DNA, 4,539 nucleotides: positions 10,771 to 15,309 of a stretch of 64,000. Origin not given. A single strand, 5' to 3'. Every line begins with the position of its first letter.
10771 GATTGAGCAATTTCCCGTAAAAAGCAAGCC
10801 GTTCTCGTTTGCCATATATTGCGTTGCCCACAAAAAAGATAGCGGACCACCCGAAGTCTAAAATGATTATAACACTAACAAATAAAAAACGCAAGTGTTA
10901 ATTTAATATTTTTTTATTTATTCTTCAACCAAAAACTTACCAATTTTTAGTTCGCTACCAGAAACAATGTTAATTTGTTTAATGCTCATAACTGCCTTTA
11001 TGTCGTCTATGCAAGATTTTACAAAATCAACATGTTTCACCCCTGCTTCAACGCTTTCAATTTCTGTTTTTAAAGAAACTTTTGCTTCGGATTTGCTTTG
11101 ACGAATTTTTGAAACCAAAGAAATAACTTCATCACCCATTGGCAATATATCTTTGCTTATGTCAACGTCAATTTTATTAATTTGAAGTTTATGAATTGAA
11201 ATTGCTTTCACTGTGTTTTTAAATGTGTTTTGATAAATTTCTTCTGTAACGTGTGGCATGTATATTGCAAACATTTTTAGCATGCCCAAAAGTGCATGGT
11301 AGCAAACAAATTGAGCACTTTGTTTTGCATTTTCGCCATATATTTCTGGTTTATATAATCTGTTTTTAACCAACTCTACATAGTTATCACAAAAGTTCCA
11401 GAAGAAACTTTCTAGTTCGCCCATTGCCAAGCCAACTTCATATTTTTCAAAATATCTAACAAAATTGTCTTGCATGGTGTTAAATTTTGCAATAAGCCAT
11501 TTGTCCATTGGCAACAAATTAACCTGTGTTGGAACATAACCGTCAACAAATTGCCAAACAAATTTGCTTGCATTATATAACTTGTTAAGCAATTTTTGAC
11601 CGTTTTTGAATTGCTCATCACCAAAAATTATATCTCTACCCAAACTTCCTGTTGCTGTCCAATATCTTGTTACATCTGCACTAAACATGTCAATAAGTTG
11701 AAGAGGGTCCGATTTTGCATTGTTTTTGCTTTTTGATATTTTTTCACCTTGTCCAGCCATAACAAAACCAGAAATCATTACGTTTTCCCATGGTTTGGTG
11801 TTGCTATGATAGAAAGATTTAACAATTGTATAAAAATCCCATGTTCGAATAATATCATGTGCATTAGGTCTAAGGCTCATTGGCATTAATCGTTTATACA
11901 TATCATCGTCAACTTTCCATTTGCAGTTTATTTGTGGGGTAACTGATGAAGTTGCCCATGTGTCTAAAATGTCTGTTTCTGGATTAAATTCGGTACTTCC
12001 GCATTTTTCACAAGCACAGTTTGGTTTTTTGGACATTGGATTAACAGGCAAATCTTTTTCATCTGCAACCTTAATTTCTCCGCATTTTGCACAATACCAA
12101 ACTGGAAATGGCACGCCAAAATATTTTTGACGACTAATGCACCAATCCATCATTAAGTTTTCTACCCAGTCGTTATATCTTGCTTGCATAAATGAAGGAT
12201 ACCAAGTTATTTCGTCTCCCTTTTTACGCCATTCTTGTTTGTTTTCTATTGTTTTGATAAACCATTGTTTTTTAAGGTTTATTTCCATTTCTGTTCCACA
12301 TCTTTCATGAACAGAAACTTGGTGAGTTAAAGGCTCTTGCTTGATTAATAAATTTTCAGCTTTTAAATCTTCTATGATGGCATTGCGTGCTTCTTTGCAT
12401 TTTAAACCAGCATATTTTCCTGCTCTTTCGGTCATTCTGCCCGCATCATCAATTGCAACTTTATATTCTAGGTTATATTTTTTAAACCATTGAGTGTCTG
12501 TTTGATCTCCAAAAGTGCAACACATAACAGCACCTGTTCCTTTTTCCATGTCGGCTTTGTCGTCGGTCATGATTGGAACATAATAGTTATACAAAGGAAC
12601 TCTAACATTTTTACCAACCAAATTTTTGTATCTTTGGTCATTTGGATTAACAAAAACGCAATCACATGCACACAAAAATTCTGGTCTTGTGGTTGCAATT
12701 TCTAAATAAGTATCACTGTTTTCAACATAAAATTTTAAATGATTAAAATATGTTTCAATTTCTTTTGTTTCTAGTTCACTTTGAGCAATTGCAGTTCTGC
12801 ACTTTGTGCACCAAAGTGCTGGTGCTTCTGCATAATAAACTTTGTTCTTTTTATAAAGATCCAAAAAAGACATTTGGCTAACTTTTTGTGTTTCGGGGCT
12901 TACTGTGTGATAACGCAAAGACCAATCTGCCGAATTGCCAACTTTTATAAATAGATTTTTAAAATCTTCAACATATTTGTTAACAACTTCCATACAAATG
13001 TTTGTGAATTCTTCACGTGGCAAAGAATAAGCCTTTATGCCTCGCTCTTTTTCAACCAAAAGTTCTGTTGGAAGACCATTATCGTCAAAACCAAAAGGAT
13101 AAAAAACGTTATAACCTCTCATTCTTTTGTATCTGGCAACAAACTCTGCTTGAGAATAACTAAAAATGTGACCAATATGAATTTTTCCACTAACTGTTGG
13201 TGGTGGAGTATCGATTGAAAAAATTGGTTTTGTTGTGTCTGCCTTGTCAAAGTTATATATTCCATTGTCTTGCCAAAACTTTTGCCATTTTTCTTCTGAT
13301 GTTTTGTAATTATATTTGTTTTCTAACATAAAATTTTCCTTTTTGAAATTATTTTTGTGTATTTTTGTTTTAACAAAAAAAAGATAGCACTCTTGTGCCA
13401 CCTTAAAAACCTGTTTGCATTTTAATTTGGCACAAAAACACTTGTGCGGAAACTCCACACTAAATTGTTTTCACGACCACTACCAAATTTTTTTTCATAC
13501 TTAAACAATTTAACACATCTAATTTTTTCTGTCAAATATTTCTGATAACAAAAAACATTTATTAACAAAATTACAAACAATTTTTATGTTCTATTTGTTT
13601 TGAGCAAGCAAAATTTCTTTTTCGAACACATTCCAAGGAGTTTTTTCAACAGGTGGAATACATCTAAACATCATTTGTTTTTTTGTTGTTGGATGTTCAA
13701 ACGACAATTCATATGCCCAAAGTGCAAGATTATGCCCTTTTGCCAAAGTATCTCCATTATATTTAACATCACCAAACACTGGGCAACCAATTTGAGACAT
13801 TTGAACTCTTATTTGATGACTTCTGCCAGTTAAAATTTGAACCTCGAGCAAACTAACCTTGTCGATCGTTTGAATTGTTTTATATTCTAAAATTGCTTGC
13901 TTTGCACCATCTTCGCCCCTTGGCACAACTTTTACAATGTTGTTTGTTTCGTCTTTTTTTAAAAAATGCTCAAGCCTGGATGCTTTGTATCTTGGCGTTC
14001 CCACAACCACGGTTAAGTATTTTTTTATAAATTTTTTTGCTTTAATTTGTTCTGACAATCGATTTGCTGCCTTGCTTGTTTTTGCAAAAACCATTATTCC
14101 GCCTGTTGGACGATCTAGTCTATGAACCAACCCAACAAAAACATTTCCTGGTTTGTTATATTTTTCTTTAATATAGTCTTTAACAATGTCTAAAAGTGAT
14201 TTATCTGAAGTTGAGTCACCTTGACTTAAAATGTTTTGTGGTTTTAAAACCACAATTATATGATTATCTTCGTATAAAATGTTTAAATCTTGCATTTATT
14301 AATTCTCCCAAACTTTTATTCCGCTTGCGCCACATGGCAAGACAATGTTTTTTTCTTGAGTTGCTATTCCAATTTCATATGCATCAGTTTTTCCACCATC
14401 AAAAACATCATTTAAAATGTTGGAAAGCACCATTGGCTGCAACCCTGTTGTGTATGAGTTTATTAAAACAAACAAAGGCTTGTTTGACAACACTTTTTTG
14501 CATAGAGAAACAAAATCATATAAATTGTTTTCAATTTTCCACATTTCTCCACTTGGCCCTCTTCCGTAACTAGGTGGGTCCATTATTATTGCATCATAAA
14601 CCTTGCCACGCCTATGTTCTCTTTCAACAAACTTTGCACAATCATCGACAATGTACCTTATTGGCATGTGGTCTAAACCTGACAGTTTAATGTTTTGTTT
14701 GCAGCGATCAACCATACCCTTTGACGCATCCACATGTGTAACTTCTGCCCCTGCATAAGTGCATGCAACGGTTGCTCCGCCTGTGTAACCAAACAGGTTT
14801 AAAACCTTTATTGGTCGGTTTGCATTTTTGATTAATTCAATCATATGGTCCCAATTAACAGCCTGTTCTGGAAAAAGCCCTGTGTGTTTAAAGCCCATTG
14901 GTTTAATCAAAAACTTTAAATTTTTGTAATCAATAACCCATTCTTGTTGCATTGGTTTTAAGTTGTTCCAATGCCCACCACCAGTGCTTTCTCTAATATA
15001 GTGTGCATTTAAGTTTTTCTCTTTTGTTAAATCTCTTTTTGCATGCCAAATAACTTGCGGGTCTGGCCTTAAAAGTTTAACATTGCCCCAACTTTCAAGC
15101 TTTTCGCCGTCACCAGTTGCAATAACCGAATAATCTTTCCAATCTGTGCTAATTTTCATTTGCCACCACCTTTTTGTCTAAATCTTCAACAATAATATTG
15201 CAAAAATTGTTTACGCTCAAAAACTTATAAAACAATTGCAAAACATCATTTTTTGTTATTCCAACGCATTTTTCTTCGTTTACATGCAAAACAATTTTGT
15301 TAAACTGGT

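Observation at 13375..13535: valS appears controlled by a Val-codon leader peptide attenuator instead of a T-box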

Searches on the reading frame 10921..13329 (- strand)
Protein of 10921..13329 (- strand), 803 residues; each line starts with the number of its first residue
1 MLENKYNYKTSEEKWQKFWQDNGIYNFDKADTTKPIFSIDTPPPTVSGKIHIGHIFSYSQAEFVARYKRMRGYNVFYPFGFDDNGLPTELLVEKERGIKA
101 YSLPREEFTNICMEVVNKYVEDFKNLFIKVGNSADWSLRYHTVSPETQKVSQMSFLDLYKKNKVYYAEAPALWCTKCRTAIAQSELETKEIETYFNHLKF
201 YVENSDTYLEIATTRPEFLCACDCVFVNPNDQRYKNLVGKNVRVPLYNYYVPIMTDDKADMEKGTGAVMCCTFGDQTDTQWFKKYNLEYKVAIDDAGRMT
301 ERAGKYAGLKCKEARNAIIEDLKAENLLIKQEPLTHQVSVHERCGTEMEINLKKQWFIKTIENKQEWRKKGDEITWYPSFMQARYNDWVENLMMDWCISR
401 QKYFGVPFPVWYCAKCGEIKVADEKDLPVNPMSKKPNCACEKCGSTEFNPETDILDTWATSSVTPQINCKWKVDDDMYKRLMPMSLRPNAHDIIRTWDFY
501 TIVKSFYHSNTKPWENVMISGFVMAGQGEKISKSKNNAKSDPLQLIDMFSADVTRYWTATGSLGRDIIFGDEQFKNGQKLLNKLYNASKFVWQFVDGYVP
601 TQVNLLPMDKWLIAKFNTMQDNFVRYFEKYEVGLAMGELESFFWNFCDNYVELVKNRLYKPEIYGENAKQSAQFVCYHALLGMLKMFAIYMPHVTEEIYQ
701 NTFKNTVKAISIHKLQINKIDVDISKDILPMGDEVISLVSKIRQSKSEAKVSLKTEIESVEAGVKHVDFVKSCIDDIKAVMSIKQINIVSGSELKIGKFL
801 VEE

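Call 12: find_related_loci(query=window:10921-13329:-, collection=genome_contigs, flank=3000)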
Query window:10921-13329:- (803 aa) in genome_contigs; peptide patterns used: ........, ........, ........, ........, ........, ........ (x = any residue, [..] = any of these).
599 stretches matched a pattern (row limit reached: there are more); 579 encode a relative of the query (tblastn E <= 1e-3); the best 80 are kept; 80 distinct loci.
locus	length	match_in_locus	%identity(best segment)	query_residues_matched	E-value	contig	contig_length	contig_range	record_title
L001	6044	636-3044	89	1-803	0e+0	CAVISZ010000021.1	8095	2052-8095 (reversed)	uncultured Eubacteriales bacterium isolate H07681-L1_cleanbin_000057 genome assembly, contig: Spades_H07681-L1_contig_58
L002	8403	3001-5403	88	1-801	0e+0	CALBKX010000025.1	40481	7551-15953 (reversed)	MAG TPA_asm: uncultured Clostridia bacterium isolate SRR1747034_bin.76_CONCOCT_v1.1_MAG genome assembly, contig: ERZ8082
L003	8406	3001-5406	86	1-802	0e+0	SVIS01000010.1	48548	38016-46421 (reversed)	MAG: Clostridiales bacterium isolate SIG415 NODE_16611_length_48548_cov_3.460090, whole genome shotgun sequence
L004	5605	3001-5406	84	1-802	0e+0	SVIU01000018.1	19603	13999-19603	MAG: Clostridiales bacterium isolate SIG417 NODE_51351_length_19603_cov_1.962877, whole genome shotgun sequence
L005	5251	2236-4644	83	1-802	0e+0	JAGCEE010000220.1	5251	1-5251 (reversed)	MAG: Clostridia bacterium isolate RGIG9710 Yak_Omasum-3__c1048901, whole genome shotgun sequence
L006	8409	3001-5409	82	1-803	0e+0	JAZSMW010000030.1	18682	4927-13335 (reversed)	MAG: Clostridia bacterium isolate T1900044552_TS20190018.MAGScoT_cleanbin_000046 SGB_256_k141_1190022, whole genome shot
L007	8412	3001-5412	71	1-803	0e+0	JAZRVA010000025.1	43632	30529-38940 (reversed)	MAG: Clostridia bacterium isolate T1900044954_TA20190008.MAGScoT_cleanbin_000059 SGB_3791_k141_1257638, whole genome sho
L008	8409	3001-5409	69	1-802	0e+0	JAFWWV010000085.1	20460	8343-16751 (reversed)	MAG: Clostridia bacterium isolate RGIG6143 Sheep_Rectum-1__c422293, whole genome shotgun sequence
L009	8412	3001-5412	70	1-803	0e+0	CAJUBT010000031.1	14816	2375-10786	MAG TPA_asm: uncultured Christensenella sp. isolate MGBC128010 genome assembly, contig: MGBC128010.31, whole genome shot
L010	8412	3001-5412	70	1-803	0e+0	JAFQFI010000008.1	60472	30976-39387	MAG: Clostridia bacterium isolate RGIG1768 Goat_Cecum-4__c74900, whole genome shotgun sequence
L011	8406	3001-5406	70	1-801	0e+0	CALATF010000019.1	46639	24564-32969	MAG TPA_asm: uncultured Clostridia bacterium isolate SRR6425804_bin.130_CONCOCT_v1.1_MAG genome assembly, contig: ERZ176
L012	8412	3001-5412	70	1-803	0e+0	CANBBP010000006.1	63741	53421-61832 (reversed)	MAG TPA_asm: uncultured Clostridia bacterium isolate SRR15322613_bin.3_metawrap_v1.3_MAG genome assembly, contig: NODE.8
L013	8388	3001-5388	68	1-796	0e+0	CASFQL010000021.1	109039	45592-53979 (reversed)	uncultured Christensenella sp. isolate SI.O16.metabat-bins.132 genome assembly, contig: SI.O16.metabat-bins.132.fa_k141_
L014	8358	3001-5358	69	1-786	0e+0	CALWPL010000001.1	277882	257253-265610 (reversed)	MAG: uncultured Clostridia bacterium isolate BRZ_E__bin128 genome assembly, contig: BRZ_E__NODE_11_length_277882_cov_9.8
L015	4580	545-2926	68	1-797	0e+0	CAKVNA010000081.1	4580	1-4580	MAG: uncultured Clostridia bacterium isolate REFINED_METABAT215_TOP10_CONTIGS_1500_ASSEMBLY_K77_MERGED__Hadza_MoBio_hadz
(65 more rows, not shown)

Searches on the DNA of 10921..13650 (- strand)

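Call 4: search_rna_families(source=window, start=13250, end=13650, threshold=evalue, max_evalue=10, show_alignments=3)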
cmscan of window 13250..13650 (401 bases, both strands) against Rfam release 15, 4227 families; matches with E-value up to 10: 6.
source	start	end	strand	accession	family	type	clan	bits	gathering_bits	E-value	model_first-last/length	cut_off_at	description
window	13572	13647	+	RF02846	Ref84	Gene; antisense;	-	26.7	52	0.23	1-87/87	no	Enterococcus sRNA 84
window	13346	13395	-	RF02584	KRAS_3UTR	Cis-reg;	-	22.5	49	2.9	1-49/49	no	KRAS 3' UTR cis-regulatory element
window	13525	13572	-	RF03995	mir-7957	Gene; miRNA;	-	17.6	76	1.4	1-59/59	no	mir-7957 microRNA precursor family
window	13386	13442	-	RF04134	MIR7504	Gene; miRNA;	-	16.2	83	5.1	1-124/124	no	MIR7504 microRNA precursor family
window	13318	13403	+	RF01828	SprD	Gene; sRNA;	-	11.3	100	8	1-142/142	no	Small pathogenicity island RNA D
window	13300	13335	+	RF02143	HYMAI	Gene; lncRNA;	-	11.2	80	5.9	204-241/241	no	Hydatidiform mole associated and imprinted conserved region 1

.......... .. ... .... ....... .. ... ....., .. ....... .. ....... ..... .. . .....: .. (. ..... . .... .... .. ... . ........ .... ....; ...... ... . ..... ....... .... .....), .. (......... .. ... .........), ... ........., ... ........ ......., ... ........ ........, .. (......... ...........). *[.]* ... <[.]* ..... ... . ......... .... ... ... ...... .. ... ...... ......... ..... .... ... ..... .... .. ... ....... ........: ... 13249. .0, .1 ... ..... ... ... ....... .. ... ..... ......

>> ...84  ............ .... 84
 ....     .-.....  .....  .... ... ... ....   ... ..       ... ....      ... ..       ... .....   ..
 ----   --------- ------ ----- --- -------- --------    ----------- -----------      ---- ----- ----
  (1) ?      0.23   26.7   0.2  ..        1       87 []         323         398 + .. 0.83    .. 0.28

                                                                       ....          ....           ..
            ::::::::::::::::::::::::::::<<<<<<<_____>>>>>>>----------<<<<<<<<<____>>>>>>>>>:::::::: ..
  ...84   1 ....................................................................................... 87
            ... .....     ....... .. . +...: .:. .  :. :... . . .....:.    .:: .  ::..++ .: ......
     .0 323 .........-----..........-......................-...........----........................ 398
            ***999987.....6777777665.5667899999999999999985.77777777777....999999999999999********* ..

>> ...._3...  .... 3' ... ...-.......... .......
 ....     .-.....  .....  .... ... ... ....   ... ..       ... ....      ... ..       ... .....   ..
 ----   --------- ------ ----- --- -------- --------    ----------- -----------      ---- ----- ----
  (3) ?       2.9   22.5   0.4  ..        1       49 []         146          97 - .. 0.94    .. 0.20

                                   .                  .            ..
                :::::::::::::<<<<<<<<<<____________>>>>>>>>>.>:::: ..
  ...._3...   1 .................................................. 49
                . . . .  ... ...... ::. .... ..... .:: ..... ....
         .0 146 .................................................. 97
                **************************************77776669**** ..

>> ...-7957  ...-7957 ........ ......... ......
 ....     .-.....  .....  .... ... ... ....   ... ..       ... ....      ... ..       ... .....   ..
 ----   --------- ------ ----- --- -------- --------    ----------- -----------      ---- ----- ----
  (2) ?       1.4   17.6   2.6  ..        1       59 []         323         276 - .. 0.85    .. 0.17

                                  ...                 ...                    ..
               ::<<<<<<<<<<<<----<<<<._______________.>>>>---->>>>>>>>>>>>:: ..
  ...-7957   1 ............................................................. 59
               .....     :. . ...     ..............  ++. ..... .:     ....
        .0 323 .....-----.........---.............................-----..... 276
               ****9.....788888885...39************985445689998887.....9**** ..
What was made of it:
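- On Curated Rfam leader families (Leu, His, Thr, Trp, Phe leaders and others): The E<=10 scan of 13250-13650 returned only chance-level matches to unrelated families (call 4).
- Closest known: Classical trp/leu/his/ilv leaders. Different: No Rfam leader family matches (call 4).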

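Call 29: search_rna_families(sources=[L001, L002, L003, L004, L005, L006, L056, L081, L016, L042, L053, L068, L069, L070, L074, L077, L087, L088, L089, L091], threshold=gathering)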
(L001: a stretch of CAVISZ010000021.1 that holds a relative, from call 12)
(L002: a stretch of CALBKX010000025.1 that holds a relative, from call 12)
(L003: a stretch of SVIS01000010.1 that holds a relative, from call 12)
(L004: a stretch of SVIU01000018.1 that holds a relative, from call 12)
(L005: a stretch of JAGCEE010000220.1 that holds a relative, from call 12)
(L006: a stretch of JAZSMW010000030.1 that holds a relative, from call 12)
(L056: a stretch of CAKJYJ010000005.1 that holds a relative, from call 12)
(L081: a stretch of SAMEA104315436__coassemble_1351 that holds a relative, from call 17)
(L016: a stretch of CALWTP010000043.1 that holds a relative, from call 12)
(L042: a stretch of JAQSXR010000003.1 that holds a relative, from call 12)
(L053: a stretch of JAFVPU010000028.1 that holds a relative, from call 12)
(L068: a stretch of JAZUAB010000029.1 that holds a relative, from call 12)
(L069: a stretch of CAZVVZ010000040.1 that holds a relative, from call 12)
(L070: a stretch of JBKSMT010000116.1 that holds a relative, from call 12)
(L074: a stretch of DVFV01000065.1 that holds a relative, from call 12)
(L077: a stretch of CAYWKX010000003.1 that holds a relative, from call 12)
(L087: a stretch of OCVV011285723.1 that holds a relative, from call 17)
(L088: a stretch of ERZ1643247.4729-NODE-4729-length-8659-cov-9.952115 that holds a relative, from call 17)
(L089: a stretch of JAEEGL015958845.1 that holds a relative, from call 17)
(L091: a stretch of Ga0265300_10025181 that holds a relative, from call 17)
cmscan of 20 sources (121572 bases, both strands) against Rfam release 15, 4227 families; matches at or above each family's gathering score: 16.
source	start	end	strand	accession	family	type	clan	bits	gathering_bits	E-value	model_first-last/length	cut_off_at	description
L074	2753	2958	+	RF00230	T-box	Cis-reg; leader;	-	141.5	93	2.9e-31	1-219/219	no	T-box leader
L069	107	320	+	RF00230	T-box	Cis-reg; leader;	-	135.9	93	7.9e-30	1-219/219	no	T-box leader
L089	1254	1453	+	RF00230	T-box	Cis-reg; leader;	-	115.1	93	1.9e-24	1-219/219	no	T-box leader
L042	87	313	+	RF00230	T-box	Cis-reg; leader;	-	114.3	93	3.1e-24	1-219/219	no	T-box leader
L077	2760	2964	+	RF00230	T-box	Cis-reg; leader;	-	106.4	93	3.2e-22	1-219/219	no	T-box leader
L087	626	826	+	RF00230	T-box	Cis-reg; leader;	-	105.7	93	4.8e-22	1-219/219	no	T-box leader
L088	1254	1452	+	RF00230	T-box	Cis-reg; leader;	-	102.7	93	3e-21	1-219/219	no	T-box leader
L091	1247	1448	+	RF00230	T-box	Cis-reg; leader;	-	96.5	93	1.1e-19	1-219/219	no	T-box leader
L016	1348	1564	+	RF00230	T-box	Cis-reg; leader;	-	94.6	93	3.5e-19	1-219/219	no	T-box leader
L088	1168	1240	+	RF00005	tRNA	Gene; tRNA;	CL00001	69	29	1.1e-12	1-71/71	no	tRNA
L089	1176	1248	+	RF00005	tRNA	Gene; tRNA;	CL00001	68.6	29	1.5e-12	1-71/71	no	tRNA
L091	1158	1230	+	RF00005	tRNA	Gene; tRNA;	CL00001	68.5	29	1.5e-12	1-71/71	no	tRNA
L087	509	581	+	RF00005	tRNA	Gene; tRNA;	CL00001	68.1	29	2e-12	1-71/71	no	tRNA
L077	2650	2722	+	RF00005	tRNA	Gene; tRNA;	CL00001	64.6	29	1.8e-11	1-71/71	no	tRNA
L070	737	819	-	RF00005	tRNA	Gene; tRNA;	CL00001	56.6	29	2.9e-09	1-71/71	no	tRNA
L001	5840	5919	-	RF00005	tRNA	Gene; tRNA;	CL00001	55.4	29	6.3e-09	1-71/71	no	tRNA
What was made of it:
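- On T-box riboswitch (RF00230): None in the 8 orthologous loci, while 9 relatives' valS leaders score 95-142 bits (call 29).
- Closest known: T-box riboswitch upstream of valS. Same: It is present in relatives (call 29).
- No T-box hit was found even at E<=10 (call 4) or in the 8 orthologous loci (call 29), whereas genuine valS T-boxes in relatives score 95-142 bits (call 29).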

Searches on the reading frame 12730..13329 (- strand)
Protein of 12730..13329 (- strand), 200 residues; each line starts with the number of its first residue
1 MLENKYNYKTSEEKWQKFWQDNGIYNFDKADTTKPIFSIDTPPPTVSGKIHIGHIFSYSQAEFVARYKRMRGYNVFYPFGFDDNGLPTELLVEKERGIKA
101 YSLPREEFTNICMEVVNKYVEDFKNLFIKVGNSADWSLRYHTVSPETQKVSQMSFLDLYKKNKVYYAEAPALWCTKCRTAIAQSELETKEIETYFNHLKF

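Call 17: find_related_loci(query=window:12730-13329:-, collection=metagenome_contigs, flank=1500)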
Query window:12730-13329:- (200 aa) in metagenome_contigs; peptide patterns used: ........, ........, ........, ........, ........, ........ (x = any residue, [..] = any of these).
600 stretches matched a pattern (row limit reached: there are more); 538 encode a relative of the query (tblastn E <= 1e-3); the best 80 are kept; 80 distinct loci.
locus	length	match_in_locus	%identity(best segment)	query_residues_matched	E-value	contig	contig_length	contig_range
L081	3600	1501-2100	90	1-200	1e-127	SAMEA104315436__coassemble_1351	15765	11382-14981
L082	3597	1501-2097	73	1-200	9e-98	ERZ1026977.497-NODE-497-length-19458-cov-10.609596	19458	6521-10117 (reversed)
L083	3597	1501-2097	72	1-200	3e-97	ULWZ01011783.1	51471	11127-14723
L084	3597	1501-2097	71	1-200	1e-96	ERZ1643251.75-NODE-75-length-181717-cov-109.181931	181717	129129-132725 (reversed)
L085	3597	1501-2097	71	1-200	2e-96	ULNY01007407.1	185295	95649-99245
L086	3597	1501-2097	67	1-200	7e-92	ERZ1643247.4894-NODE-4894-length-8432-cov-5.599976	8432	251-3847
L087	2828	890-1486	66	1-200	5e-92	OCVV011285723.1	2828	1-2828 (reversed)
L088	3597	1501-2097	66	1-200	1e-89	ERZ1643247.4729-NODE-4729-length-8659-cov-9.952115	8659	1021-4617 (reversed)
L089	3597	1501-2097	65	1-200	3e-89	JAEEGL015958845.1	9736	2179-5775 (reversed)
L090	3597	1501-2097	63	1-200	9e-88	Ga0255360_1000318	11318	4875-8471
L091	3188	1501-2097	64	1-200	7e-88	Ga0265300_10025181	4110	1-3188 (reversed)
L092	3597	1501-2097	64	1-200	1e-87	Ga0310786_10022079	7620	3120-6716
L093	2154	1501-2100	62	1-200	5e-87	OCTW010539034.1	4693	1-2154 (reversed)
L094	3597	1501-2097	62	1-200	1e-85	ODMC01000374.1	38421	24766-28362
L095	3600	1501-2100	62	1-200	2e-85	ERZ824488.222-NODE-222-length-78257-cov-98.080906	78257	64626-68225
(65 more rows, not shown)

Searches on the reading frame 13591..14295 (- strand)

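Call 25: search_protein_families(library=pfam, proteins=[window:13591-14295:-])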
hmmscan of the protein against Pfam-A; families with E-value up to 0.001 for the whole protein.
window:13591-14295:- (234 aa): 1 family
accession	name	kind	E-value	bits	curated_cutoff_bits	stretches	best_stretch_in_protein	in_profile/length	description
PF00849.27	PseudoU_synth_2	-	5.7e-31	108.2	26.8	1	12-168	1-152/152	RNA pseudouridylate synthase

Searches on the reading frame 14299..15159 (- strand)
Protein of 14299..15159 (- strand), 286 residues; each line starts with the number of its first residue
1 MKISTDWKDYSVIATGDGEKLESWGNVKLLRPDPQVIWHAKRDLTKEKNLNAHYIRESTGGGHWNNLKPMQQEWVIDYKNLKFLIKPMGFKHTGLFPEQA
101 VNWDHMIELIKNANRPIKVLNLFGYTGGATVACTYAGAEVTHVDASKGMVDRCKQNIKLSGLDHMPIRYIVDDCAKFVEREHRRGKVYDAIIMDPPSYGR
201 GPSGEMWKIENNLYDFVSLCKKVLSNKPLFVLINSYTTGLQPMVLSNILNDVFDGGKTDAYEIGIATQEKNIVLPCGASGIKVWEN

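Call 25: search_protein_families(library=pfam, proteins=[window:14299-15159:-])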
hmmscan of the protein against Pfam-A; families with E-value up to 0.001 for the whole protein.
window:14299-15159:- (286 aa): 5 families
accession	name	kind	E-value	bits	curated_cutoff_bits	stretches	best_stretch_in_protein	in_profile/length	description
PF10672.15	Methyltrans_SAM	-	3.4e-13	49.9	27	1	70-201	82-209/286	S-adenosylmethionine-dependent methyltransferase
PF03602.21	Cons_hypoth95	-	1e-05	25.7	24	1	108-196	34-122/182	Conserved hypothetical protein 95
PF09445.16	Methyltransf_15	-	0.00013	22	22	1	119-201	4-85/165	RNA cap guanine-N2 methyltransferase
PF01564.23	Spermine_synth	-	0.00091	19.3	22.9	0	116-249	19-146/186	Spermine/spermidine synthase domain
PF13649.12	Methyltransf_25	-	0.00099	20.2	27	0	126-179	8-60/97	Methyltransferase domain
